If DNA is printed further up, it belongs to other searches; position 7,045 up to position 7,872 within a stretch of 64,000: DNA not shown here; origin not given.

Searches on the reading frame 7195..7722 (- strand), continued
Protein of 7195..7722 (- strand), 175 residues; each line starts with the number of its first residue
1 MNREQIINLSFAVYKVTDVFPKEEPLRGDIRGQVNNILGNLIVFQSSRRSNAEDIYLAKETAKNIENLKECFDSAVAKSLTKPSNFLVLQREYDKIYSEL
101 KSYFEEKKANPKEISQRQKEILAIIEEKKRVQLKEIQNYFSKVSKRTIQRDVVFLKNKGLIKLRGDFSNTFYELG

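Call 40: search_protein_families(library=pfam, proteins=[L041:2501-3322:+, L044:2501-3322:+, L050:2501-3517:+, L047:2300-2701:+, L013:2501-3163:+, L034:2501-3079:+, L024:2501-3004:+, L022:2501-3118:+], max_evalue=1)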
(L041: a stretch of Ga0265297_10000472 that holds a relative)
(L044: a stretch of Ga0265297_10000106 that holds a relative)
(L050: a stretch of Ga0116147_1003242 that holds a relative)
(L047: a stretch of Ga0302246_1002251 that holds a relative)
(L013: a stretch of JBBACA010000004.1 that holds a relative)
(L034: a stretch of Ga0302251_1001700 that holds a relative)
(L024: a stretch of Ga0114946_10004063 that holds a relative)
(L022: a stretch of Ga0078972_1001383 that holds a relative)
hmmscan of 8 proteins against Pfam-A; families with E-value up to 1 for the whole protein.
L041:2501-3322:+ (273 aa): 7 families
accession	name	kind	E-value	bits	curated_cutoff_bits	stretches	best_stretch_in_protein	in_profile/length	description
PF08279.18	HTH_11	-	6e-06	26.5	25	1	214-261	3-51/55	HTH domain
PF08220.18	HTH_DeoR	-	0.00069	19.8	21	1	217-261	6-49/57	DeoR-like helix-turn-helix domain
PF22296.2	bAvd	-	0.0098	16.8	40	1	2-81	3-82/107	bAvd-like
PF09186.17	DUF1949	-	0.059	13.7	23.7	1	68-94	3-29/56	Domain of unknown function (DUF1949)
PF18954.5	DUF5697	-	0.072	13.6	27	1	215-262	2-49/161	Family of unknown function (DUF5697)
PF21715.3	CggR_N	-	0.084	13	30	1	237-262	28-53/71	CggR N-terminal DNA binding domain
PF13730.12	HTH_36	-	0.25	11.6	25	1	239-256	38-55/55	Helix-turn-helix domain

L044:2501-3322:+ (273 aa): 7 families
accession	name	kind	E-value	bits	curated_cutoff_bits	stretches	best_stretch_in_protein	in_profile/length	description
PF08279.18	HTH_11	-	0.00025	21.3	25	1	214-258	3-48/55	HTH domain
PF08220.18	HTH_DeoR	-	0.0061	16.7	21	1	217-262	6-49/57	DeoR-like helix-turn-helix domain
PF18954.5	DUF5697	-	0.023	15.3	27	1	215-261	2-48/161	Family of unknown function (DUF5697)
PF21715.3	CggR_N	-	0.06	13.5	30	1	237-262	28-53/71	CggR N-terminal DNA binding domain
PF20291.3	MC5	-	0.074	13.3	25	1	173-248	48-123/167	ABC-three component (ABC-3C) system Middle Component 5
PF22296.2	bAvd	-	0.086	13.8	40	1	2-44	3-43/107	bAvd-like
PF13730.12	HTH_36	-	0.22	11.8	25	1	228-256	28-55/55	Helix-turn-helix domain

L050:2501-3517:+ (338 aa): 3 families
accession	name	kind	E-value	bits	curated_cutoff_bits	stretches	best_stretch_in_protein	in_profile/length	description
PF04886.17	PT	-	0.00077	19.4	26.2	1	170-185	13-28/36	PT disordered repeat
PF03965.22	Penicillinase_R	-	0.0023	18.7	22.6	1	274-333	1-63/115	Penicillinase repressor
PF07924.16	NuiA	-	0.54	11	22.1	0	75-118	58-101/130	Nuclease A inhibitor-like protein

L047:2300-2701:+ (133 aa): 12 families
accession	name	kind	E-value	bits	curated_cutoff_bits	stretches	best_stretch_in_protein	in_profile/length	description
PF08279.18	HTH_11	-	2.4e-06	27.7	25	1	73-127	2-54/55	HTH domain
PF08220.18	HTH_DeoR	-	7.2e-05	22.9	21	1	75-124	4-51/57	DeoR-like helix-turn-helix domain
PF16770.11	RTT107_BRCT_5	-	0.0014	18.9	27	1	45-88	30-70/100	Regulator of Ty1 transposition protein 107 BRCT domain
PF01022.26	HTH_5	-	0.0066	16.7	22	1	71-117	2-46/47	Bacterial regulatory protein, arsR family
PF22168.2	DIP2311-like_C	-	0.033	14.9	27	1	105-129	38-62/63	Transcriptional regulator DIP2311-like, C-terminal domain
PF13412.12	HTH_24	-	0.061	13.4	21.9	0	70-82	2-14/48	Winged helix-turn-helix DNA-binding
PF03965.22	Penicillinase_R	-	0.072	13.9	22.6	1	69-127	1-62/115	Penicillinase repressor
PF08280.17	HTH_Mga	-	0.072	13.5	23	1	71-111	5-44/59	M protein trans-acting positive regulator (MGA) HTH domain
PF12840.13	HTH_20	-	0.11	13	27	1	70-116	3-48/51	Helix-turn-helix domain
PF08461.16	HTH_12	-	0.11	12.8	21.4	1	90-117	22-49/66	Ribonuclease R winged-helix domain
PF09114.16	MotA_activ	-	0.18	12.4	26.1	1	72-122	17-67/95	Transcription factor MotA, activation domain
PF22968.2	RNF34L-like_3rd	-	0.21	12.1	27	0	59-96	1-35/55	E3 ubiquitin-protein ligase rififylin-like domain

L013:2501-3163:+ (220 aa): 8 families
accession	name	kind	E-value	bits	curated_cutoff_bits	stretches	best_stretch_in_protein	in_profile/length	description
PF22296.2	bAvd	-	0.00019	22.3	40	1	3-87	4-84/107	bAvd-like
PF08279.18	HTH_11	-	0.0018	18.5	25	1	160-206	2-49/55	HTH domain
PF18954.5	DUF5697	-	0.0028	18.2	27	1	162-209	2-49/161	Family of unknown function (DUF5697)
PF03965.22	Penicillinase_R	-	0.0099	16.7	22.6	1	156-215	1-63/115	Penicillinase repressor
PF08220.18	HTH_DeoR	-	0.01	16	21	1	162-209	4-50/57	DeoR-like helix-turn-helix domain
PF03444.21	HrcA_DNA-bdg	-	0.029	14.4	21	1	156-210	2-60/79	Winged helix-turn-helix transcription repressor, HrcA DNA-binding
PF01022.26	HTH_5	-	0.057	13.7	22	1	158-204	2-46/47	Bacterial regulatory protein, arsR family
PF08679.17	DsrD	-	0.14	12.9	24.2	1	163-197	5-43/65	Dissimilatory sulfite reductase D (DsrD)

L034:2501-3079:+ (192 aa): 4 families
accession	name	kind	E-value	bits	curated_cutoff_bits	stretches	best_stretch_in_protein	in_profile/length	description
PF08679.17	DsrD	-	0.012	16.4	24.2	0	148-188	22-62/65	Dissimilatory sulfite reductase D (DsrD)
PF20867.3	UVSSA_N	-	0.019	15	23.8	1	89-149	3-63/142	UVSSA N-terminal domain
PF24861.2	SUS_N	-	0.03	14.9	25.4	1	77-144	6-74/115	Sucrose synthase N-terminal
PF08279.18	HTH_11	-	0.074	13.4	25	0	132-173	2-43/55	HTH domain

L024:2501-3004:+ (167 aa): 5 families
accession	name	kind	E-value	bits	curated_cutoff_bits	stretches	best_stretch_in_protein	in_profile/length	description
PF08220.18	HTH_DeoR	-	7e-06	26.1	21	1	109-159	1-50/57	DeoR-like helix-turn-helix domain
PF08279.18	HTH_11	-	0.00033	20.9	25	1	109-160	1-52/55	HTH domain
PF01638.23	HxlR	-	0.043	14.1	20.8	1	121-154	17-50/91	HxlR-like helix-turn-helix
PF08820.15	DUF1803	-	0.076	13.5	32.2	1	113-156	17-58/91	Domain of unknown function (DUF1803)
PF00191.25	Annexin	-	0.17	12.4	25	1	110-146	17-53/66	Annexin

L022:2501-3118:+ (205 aa): 10 families
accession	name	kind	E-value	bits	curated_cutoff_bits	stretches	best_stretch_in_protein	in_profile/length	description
PF08220.18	HTH_DeoR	-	1.6e-09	37.8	21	1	143-190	1-47/57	DeoR-like helix-turn-helix domain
PF18576.7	HTH_52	-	0.0059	17.2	26.6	0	145-164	1-21/64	Helix-turn-helix domain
PF08279.18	HTH_11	-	0.0066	16.7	25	1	145-186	3-44/55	HTH domain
PF03965.22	Penicillinase_R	-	0.016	16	22.6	1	146-199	7-63/115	Penicillinase repressor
PF08679.17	DsrD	-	0.025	15.3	24.2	1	146-188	4-50/65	Dissimilatory sulfite reductase D (DsrD)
PF01638.23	HxlR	-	0.029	14.6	20.8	1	147-194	10-56/91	HxlR-like helix-turn-helix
PF09114.16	MotA_activ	-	0.04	14.5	26.1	1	142-192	16-66/95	Transcription factor MotA, activation domain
PF24033.1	DUF7342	-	0.053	13.9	31.6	1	168-202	28-62/150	Family of unknown function (DUF7342)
PF02845.22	CUE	-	0.14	12.3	21.1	1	158-178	4-24/42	CUE domain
PF18461.7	Atypical_Card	-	0.18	12.3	28.6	1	88-129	19-60/95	Atypical caspase recruitment domain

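Call 46: search_protein_families(library=pfam, alignment_id=A2, max_evalue=1)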
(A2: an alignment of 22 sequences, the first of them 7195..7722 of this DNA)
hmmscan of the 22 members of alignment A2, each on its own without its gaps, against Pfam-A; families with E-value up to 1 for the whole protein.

A. member 1, window:7195-7722:- (175 aa): 14 families
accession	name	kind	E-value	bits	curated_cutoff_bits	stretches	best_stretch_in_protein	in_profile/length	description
PF08220.18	HTH_DeoR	-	1.6e-07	31.4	21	1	117-162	1-46/57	DeoR-like helix-turn-helix domain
PF08279.18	HTH_11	-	4.4e-05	23.7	25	1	117-160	1-44/55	HTH domain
PF00620.32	RhoGAP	-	0.0032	17.8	24.5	1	42-149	8-112/148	RhoGAP domain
PF04079.22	SMC_ScpB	-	0.013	15.6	27.4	1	96-165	65-128/160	Segregation and condensation complex subunit ScpB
PF20162.4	Etd1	-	0.015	16.3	27.5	0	48-84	48-84/98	Septation protein etd1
PF25212.1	HVO_A0114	-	0.036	14.3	27.6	1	104-166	10-71/84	HVO_A0114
PF06859.18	Bin3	-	0.051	14.6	27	1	67-154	21-106/109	Bicoid-interacting protein 3 (Bin3)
PF08280.17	HTH_Mga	-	0.052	14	23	1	115-156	4-44/59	M protein trans-acting positive regulator (MGA) HTH domain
PF03965.22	Penicillinase_R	-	0.057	14.2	22.6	1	114-162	1-52/115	Penicillinase repressor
PF16902.11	FokI_D3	-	0.075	13.3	29.2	1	116-157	13-52/69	FokI, D3 domain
PF09012.17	FeoC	-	0.1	13.2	21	0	120-142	4-26/69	FeoC like transcriptional regulator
PF01726.22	LexA_DNA_bind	-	0.1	12.8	23.7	1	112-163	2-58/65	LexA DNA binding domain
PF07744.19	SPOC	-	0.37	11.1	25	1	123-155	42-73/153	SPOC domain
PF07374.17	DUF1492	-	0.64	10.7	21.5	0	90-137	17-64/100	Protein of unknown function (DUF1492)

B. families by the number of members that match (of 22 scanned): 69 families (the first 25 are shown)
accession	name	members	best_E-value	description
PF08220.18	HTH_DeoR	19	1e-09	DeoR-like helix-turn-helix domain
PF08279.18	HTH_11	18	6e-06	HTH domain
PF03965.22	Penicillinase_R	10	6.9e-05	Penicillinase repressor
PF01638.23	HxlR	9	0.0016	HxlR-like helix-turn-helix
PF18954.5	DUF5697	6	0.0028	Family of unknown function (DUF5697)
PF22296.2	bAvd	5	0.00019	bAvd-like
PF13730.12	HTH_36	4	0.00098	Helix-turn-helix domain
PF12840.13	HTH_20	4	0.0019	Helix-turn-helix domain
PF05635.17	23S_rRNA_IVP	4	0.028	23S rRNA-intervening sequence protein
PF02845.22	CUE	3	0.00044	CUE domain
PF08784.17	RPA_C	3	0.0058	Replication protein A C terminal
PF08461.16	HTH_12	3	0.0061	Ribonuclease R winged-helix domain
PF08679.17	DsrD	3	0.012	Dissimilatory sulfite reductase D (DsrD)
PF13412.12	HTH_24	3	0.024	Winged helix-turn-helix DNA-binding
PF21715.3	CggR_N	3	0.06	CggR N-terminal DNA binding domain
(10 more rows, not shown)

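Call 47: search_solved_structures(query=A2, max_evalue=10)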
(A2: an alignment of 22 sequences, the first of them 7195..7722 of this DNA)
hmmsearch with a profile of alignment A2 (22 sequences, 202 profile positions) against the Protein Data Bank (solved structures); distinct sequences matched with E-value up to 10: 34.
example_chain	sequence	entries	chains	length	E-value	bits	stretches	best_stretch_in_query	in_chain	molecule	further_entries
1ucr_A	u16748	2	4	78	0.0019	21.2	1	141-199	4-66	Protein dsvD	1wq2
1sd4_A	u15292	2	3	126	0.0068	19.4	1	138-199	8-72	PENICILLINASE REPRESSOR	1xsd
2fsw_A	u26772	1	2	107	0.025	17.6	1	145-188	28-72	PG_0823 protein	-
4k2e_A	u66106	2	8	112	0.029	17.4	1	118-200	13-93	Transcriptional activator HlyU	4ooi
7p6f_AAA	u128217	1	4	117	0.034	17.1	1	143-200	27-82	Transcriptional regulator SrnR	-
1i1s_A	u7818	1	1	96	0.04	16.9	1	133-191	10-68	MOTA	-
1bja_A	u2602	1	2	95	0.042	16.8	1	134-191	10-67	TRANSCRIPTION REGULATORY PROTEIN MOTA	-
6owt_S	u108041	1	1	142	0.053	16.5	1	50-103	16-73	AP-2 complex subunit sigma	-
1ri7_A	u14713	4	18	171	0.063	16.3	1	138-188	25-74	Putative transcriptional regulator | Putative HTH-type transcriptional regulator PH1519 | Uncharacterized HTH-type transcriptional regulator PH1519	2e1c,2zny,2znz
2jkr_I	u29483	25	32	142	0.081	15.9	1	50-103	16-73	AP-2 COMPLEX SUBUNIT SIGMA-1 | AP-2 COMPLEX SUBUNIT SIGMA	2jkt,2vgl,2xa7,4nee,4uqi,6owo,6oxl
2cyy_A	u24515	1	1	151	0.086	15.8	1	139-188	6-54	Putative HTH-type transcriptional regulator PH1519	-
6k4y_M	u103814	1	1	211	0.096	15.7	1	134-191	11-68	Middle transcription regulatory protein motA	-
6uri_S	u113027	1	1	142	0.1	15.5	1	50-103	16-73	AP-2 complex subunit sigma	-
9pwb_S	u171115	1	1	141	0.11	15.4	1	50-103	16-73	AP-2 complex subunit sigma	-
6dk4_A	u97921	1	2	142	0.14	15.2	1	143-199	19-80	Ferric uptake regulation protein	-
2gsc_A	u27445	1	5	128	0.48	13.4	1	8-46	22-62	Putative uncharacterized protein XCC0516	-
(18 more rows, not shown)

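Call 58: find_encoding_contigs(protein=P0001, flank=1000, max_places=5)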
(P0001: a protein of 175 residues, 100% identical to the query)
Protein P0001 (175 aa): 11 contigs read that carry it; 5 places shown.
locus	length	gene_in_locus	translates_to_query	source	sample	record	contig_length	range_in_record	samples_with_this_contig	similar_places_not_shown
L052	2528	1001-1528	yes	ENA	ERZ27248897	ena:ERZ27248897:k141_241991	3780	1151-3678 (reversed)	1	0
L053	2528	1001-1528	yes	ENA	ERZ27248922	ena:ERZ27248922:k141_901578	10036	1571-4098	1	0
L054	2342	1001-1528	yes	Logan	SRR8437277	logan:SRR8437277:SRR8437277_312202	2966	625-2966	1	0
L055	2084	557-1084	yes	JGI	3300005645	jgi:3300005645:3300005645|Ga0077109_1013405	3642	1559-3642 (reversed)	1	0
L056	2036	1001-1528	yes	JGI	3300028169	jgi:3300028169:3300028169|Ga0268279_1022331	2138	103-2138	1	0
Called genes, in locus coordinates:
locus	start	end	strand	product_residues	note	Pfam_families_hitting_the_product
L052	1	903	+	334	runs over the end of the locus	?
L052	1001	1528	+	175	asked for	PF08220:HTH_DeoR (weak)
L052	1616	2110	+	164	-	PF04542:Sigma70_r2, PF08281:Sigma70_r4_2, PF04545:Sigma70_r4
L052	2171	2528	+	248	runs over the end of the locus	PF18915:DUF5667 (weak)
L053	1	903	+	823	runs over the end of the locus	?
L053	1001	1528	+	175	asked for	PF08220:HTH_DeoR (weak)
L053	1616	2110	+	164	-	PF04542:Sigma70_r2, PF08281:Sigma70_r4_2, PF04545:Sigma70_r4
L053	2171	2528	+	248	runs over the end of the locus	PF18915:DUF5667 (weak)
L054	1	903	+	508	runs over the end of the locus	?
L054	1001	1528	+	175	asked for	PF08220:HTH_DeoR (weak)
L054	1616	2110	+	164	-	PF04542:Sigma70_r2, PF08281:Sigma70_r4_2, PF04545:Sigma70_r4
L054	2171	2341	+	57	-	?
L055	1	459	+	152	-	?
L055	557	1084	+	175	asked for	PF08220:HTH_DeoR (weak)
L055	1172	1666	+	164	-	PF04542:Sigma70_r2, PF08281:Sigma70_r4_2, PF04545:Sigma70_r4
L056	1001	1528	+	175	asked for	PF08220:HTH_DeoR (weak)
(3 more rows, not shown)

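Call 61: find_encoding_contigs(protein=P0003, flank=2500, max_places=1)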
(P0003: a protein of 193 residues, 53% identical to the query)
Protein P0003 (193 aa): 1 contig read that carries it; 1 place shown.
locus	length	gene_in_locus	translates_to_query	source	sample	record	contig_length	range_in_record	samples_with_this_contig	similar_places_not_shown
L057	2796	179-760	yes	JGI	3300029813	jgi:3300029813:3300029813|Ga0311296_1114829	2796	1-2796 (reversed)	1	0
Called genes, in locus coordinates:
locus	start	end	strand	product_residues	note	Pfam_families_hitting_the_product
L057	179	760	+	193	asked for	PF08220:HTH_DeoR (weak)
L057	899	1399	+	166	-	PF04542:Sigma70_r2, PF08281:Sigma70_r4_2, PF04545:Sigma70_r4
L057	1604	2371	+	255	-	PF18915:DUF5667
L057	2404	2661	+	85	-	-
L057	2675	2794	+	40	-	?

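Call 62: find_encoding_contigs(protein=P0004, flank=2500, max_places=1)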
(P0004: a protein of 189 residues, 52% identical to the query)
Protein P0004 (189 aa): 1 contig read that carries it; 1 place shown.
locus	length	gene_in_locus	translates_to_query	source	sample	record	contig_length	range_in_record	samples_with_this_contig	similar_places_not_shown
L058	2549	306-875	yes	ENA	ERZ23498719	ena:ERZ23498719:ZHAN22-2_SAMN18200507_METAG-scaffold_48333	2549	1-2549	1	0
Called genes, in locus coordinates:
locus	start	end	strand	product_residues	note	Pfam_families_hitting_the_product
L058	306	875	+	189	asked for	PF08220:HTH_DeoR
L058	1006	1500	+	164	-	PF04542:Sigma70_r2, PF08281:Sigma70_r4_2, PF04545:Sigma70_r4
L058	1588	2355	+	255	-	PF18915:DUF5667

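Call 68: search_protein_representatives(alignment_id=A1)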
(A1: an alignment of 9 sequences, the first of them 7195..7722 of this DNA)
Query: 9 sequences, 184 profile positions. Proteins with E-value up to 0.001 (for the whole library): 3221; up to 1e-10: 906; up to 1e-30: 37. The best 150 are listed.
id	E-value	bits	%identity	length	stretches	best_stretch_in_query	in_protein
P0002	1.2e-90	318.6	-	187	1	1-183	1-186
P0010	1.4e-60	220.6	-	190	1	1-181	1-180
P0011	3.9e-47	176.8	-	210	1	1-183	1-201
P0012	8.1e-41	156.2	-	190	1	1-182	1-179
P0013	3.2e-39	151.0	-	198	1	1-181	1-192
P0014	6.4e-39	150.0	-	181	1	1-183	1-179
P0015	7.3e-39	149.8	-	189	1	1-182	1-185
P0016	5.6e-38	146.9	-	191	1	2-182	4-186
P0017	1.4e-35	139.1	-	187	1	1-181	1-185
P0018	3.9e-35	137.6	-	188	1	2-182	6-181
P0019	4.4e-35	137.5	-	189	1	3-183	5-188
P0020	6.7e-35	136.9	-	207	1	1-183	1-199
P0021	7.0e-35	136.8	-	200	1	1-175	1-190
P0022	8.2e-35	136.6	-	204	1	1-183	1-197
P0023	9.6e-35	136.4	-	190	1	1-183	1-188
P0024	2.7e-34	134.9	-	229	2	3-114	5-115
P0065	2.0e-29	119.0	-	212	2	1-102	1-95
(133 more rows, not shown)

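Call 75: find_encoding_contigs(protein=P0017, flank=1500, max_places=1)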
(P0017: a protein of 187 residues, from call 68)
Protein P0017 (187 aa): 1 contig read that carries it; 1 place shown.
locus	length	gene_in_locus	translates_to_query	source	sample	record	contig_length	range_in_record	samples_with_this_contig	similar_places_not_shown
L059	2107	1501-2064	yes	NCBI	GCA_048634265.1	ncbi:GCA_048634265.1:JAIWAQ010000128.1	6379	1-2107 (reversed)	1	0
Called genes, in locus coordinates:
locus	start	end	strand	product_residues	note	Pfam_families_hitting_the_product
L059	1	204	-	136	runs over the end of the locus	PF01909:NTP_transf_2 (weak), PF18765:Polbeta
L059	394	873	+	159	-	PF13240:Zn_Ribbon_1 (weak)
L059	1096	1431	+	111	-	-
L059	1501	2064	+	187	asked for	PF21552:WHD_TFC3 (faint), PF08220:HTH_DeoR (weak)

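Call 76: find_encoding_contigs(protein=P0022, flank=1500, max_places=1)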
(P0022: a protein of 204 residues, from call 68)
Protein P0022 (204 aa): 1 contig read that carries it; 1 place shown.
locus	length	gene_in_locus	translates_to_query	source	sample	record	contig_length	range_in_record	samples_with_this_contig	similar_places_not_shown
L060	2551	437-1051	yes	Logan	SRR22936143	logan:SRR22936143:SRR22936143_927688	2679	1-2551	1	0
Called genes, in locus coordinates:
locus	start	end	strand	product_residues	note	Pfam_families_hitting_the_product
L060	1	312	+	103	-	?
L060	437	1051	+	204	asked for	PF08220:HTH_DeoR, PF08279:HTH_11 (weak)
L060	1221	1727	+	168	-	PF04542:Sigma70_r2, PF08281:Sigma70_r4_2, PF04545:Sigma70_r4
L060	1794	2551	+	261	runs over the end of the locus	-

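Call 78: find_encoding_contigs(protein=P0024, flank=1500, max_places=1)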
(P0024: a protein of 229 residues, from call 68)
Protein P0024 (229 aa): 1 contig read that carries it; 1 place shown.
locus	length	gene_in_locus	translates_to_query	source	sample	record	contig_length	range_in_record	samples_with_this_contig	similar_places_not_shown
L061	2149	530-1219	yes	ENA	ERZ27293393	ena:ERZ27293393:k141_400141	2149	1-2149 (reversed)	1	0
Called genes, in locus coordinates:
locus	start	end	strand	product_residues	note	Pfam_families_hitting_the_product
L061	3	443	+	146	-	?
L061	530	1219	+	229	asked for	-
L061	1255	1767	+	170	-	PF04542:Sigma70_r2, PF08281:Sigma70_r4_2, PF04545:Sigma70_r4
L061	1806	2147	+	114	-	?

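Call 79: find_encoding_contigs(protein=P0065, flank=1500, max_places=1)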
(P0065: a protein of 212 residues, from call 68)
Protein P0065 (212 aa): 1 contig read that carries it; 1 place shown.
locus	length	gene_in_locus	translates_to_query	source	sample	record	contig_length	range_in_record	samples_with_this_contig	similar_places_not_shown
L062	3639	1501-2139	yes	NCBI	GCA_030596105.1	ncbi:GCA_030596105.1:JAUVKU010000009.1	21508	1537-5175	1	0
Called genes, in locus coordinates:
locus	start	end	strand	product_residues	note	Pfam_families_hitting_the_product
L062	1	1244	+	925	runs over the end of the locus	?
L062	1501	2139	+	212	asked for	PF08220:HTH_DeoR (weak)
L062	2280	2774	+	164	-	PF04542:Sigma70_r2, PF08281:Sigma70_r4_2, PF04545:Sigma70_r4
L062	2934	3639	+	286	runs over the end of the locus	PF18915:DUF5667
